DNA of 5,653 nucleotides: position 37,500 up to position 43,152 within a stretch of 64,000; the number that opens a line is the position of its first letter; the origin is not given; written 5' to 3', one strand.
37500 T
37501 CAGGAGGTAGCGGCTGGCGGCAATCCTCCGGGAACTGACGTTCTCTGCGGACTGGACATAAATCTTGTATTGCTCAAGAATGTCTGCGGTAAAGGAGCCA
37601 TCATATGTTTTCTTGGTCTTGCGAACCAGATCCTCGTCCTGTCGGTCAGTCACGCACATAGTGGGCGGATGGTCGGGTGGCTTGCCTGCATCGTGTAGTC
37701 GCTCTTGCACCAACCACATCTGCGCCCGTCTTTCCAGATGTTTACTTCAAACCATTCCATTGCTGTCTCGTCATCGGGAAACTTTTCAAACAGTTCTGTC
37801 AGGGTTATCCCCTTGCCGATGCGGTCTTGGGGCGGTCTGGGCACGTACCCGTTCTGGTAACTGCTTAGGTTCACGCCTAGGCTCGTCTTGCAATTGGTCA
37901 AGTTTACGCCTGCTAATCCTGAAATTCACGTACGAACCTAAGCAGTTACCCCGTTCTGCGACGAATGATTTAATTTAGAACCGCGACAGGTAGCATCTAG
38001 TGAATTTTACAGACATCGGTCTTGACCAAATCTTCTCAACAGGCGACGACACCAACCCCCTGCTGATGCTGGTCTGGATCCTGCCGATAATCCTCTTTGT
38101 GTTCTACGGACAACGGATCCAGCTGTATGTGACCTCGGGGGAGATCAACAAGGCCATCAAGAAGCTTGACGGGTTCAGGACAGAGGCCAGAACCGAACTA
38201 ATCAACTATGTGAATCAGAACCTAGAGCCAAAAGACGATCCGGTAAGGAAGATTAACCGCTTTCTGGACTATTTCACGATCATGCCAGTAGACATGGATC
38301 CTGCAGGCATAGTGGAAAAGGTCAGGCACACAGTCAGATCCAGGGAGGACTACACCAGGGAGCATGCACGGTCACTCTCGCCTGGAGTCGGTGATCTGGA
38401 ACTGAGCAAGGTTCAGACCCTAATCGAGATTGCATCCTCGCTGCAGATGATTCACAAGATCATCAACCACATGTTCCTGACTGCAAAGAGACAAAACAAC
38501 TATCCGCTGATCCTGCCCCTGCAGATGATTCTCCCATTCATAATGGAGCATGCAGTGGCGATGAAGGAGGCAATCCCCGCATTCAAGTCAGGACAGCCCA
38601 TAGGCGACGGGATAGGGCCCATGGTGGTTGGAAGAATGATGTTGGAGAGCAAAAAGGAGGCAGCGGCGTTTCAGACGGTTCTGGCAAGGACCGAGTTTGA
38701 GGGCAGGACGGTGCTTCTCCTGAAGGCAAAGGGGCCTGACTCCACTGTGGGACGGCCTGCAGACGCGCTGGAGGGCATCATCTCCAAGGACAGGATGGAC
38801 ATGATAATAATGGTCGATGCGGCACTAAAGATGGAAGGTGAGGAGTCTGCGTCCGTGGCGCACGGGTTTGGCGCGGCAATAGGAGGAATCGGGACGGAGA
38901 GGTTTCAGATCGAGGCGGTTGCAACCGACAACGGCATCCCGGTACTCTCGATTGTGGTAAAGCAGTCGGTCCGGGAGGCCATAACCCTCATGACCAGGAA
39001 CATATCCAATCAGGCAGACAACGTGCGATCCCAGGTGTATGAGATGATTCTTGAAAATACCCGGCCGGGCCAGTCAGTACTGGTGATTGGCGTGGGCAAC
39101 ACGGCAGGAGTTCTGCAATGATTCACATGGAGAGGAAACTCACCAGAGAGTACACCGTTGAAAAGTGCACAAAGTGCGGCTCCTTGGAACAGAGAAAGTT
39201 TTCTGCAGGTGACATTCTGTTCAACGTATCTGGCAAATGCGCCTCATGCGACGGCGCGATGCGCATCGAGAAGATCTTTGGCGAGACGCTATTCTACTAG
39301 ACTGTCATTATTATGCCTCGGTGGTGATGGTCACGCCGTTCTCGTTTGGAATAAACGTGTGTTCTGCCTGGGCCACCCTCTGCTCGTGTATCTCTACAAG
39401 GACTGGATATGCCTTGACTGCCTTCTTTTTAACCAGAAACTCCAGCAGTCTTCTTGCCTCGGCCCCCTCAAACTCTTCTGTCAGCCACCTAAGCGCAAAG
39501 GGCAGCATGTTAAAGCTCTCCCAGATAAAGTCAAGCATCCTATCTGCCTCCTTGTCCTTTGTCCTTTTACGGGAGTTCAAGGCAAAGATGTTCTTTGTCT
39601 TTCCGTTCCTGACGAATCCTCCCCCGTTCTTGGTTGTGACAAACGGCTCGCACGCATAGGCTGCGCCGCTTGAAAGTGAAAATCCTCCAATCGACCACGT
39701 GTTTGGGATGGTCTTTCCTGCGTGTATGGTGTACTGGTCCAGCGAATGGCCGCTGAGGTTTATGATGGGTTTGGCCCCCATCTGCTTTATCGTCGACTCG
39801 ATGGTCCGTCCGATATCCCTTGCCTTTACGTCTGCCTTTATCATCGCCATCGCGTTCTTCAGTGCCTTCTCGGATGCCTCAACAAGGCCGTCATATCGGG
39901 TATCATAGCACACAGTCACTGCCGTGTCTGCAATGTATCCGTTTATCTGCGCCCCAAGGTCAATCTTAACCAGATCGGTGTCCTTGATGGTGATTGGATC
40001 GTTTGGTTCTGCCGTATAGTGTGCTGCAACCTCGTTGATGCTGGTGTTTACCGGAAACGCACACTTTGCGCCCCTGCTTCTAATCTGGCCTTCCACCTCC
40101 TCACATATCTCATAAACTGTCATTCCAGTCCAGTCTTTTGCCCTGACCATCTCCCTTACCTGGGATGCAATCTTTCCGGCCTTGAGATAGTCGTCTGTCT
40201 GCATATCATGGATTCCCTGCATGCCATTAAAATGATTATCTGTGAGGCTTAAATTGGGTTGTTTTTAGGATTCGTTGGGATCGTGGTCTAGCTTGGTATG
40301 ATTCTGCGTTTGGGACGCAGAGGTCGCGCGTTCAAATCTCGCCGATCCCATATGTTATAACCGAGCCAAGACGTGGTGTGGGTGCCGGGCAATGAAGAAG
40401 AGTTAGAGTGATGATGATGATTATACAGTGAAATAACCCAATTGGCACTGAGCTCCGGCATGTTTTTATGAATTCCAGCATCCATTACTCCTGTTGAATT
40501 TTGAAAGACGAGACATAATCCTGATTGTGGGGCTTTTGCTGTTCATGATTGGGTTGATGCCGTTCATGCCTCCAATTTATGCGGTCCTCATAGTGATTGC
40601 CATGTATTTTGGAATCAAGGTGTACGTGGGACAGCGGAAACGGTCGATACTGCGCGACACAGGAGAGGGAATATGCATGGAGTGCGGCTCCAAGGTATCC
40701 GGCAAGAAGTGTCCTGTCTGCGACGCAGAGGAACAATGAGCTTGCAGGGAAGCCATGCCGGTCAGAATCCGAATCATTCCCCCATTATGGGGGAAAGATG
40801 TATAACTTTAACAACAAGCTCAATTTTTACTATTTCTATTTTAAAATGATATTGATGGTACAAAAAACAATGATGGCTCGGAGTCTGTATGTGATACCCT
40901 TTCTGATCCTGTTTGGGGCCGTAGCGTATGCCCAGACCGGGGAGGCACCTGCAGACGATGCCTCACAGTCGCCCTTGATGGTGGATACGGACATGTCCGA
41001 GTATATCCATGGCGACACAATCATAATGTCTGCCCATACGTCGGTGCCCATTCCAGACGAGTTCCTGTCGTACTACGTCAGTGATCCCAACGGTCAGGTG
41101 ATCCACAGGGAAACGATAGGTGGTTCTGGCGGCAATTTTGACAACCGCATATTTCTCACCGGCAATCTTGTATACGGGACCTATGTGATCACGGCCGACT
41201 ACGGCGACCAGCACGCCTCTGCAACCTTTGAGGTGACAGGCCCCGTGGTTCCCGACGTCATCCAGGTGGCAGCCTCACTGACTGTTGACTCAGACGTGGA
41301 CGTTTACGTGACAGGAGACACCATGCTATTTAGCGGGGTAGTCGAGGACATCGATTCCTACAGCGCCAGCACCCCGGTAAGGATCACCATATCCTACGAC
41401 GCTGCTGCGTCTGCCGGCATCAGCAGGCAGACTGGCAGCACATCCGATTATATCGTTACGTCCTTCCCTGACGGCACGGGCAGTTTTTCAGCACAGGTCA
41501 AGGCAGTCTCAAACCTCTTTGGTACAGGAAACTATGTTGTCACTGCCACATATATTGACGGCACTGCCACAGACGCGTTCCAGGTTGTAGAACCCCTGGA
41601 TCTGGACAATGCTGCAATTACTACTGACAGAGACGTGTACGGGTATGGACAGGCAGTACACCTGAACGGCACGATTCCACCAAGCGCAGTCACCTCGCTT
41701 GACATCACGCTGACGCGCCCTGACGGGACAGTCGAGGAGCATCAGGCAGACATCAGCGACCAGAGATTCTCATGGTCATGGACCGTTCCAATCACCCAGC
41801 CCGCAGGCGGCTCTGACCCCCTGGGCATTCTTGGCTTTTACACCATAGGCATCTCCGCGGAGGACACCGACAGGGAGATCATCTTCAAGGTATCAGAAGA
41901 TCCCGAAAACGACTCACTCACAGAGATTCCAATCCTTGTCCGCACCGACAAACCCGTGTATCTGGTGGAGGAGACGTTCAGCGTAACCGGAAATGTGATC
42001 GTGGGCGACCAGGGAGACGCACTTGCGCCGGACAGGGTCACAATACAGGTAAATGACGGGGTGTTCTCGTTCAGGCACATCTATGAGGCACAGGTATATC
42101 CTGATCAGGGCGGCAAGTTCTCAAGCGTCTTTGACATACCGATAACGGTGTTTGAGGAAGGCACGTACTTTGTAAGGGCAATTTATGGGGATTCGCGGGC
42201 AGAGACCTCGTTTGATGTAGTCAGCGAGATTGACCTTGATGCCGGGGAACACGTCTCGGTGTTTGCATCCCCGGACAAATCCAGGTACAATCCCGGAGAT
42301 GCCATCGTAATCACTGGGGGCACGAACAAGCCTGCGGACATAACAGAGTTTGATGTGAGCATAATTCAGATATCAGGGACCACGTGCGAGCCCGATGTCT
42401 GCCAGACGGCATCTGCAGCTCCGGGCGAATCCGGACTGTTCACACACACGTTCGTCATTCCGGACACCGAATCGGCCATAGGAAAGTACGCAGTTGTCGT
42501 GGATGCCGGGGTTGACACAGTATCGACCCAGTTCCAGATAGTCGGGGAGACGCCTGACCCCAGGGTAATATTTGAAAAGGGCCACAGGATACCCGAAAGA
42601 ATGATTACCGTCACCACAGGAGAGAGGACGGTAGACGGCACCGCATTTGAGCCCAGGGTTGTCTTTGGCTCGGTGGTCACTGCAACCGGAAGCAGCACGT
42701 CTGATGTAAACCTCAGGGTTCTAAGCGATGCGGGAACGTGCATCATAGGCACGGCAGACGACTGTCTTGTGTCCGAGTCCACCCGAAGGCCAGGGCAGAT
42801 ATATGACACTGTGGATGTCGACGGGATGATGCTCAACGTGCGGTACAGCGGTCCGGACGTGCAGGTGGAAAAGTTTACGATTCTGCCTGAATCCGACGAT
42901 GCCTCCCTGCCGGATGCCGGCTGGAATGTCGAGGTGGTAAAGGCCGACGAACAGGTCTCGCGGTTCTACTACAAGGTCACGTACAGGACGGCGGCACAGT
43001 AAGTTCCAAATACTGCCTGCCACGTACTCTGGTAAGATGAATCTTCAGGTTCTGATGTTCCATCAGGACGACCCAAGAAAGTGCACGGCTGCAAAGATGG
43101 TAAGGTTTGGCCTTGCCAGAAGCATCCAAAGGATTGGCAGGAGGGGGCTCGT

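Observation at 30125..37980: Integrase-linked accessory island between tbp and the DUF1512-like gene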

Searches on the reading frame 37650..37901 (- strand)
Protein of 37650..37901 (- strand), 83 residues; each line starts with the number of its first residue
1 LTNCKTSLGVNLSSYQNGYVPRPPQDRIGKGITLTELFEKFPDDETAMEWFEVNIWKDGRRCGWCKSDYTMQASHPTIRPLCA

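Call 4: search_protein_families(library=pfam, proteins=[window:37650-37901:-], max_evalue=0.01)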
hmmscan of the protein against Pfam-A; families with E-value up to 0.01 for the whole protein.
window:37650-37901:- (83 aa): 1 family
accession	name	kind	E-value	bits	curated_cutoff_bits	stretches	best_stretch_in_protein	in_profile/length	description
PF12760.12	Zn_ribbon_IS1595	-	0.0037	17.6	25.4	1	42-70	1-29/46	Transposase zinc-ribbon domain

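Call 5: search_protein_families(library=ncbifam, proteins=[window:37650-37901:-], max_evalue=0.01)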
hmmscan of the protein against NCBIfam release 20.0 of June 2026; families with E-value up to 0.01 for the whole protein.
window:37650-37901:- (83 aa): 0 families

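Call 6: search_protein_families(library=padloc, proteins=[window:37650-37901:-], max_evalue=0.1)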
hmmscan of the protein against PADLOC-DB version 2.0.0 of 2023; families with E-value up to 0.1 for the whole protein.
window:37650-37901:- (83 aa): 0 families

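Call 7: search_protein_families(library=phrogs, proteins=[window:37650-37901:-], max_evalue=0.1)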
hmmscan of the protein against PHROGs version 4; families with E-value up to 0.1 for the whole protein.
window:37650-37901:- (83 aa): 0 families

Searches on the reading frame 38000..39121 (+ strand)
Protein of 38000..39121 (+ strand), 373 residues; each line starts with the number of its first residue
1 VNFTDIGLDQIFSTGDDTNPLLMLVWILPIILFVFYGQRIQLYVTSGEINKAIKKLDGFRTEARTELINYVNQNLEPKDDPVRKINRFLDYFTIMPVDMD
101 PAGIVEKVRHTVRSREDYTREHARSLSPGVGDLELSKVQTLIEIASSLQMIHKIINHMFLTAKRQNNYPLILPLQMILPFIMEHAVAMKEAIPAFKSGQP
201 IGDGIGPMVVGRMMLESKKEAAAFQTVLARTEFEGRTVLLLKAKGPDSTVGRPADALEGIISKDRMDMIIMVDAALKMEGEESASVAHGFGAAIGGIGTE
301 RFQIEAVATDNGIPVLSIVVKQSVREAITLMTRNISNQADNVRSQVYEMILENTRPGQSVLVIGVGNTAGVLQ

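Call 4: search_protein_families(library=pfam, proteins=[window:38000-39121:+], max_evalue=0.01)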
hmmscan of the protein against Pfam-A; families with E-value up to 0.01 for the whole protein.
window:38000-39121:+ (373 aa): 2 families
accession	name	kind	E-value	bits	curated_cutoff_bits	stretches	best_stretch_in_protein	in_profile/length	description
PF23542.1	DUF1512_C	-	1.5e-63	214.3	25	1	201-371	1-174/175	Domain of unknown function (DUF1512) C-terminal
PF07431.17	DUF1512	-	4.7e-57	193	25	1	21-196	2-176/177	Protein of unknown function (DUF1512) N-terminal domain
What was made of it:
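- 38000..39121 (+): DUF1512 gene, the right flanking core gene. Pfam 4.7e-57 and 1.5e-63 (call 4).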

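Call 5: search_protein_families(library=ncbifam, proteins=[window:38000-39121:+], max_evalue=0.01)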
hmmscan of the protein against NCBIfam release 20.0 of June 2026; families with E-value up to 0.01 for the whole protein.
window:38000-39121:+ (373 aa): 0 families

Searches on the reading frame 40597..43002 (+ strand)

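Call 44: search_protein_families(library=pfam, proteins=[window:40597-43002:+], max_evalue=0.05)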
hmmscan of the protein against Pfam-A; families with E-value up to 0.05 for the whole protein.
window:40597-43002:+ (801 aa): 3 families
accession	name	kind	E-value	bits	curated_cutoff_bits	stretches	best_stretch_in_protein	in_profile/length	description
PF01835.25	MG2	-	2.3e-19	70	32.8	4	448-541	4-96/96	MG2 domain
PF13199.12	Glyco_hydro_66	-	0.0026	16.9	23.7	0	560-637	2-71/546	Glycosyl hydrolase family 66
PF17847.7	GlcV_C_terminal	-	0.049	14.5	27.6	0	536-561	31-56/61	Glucose ABC transporter C-terminal domain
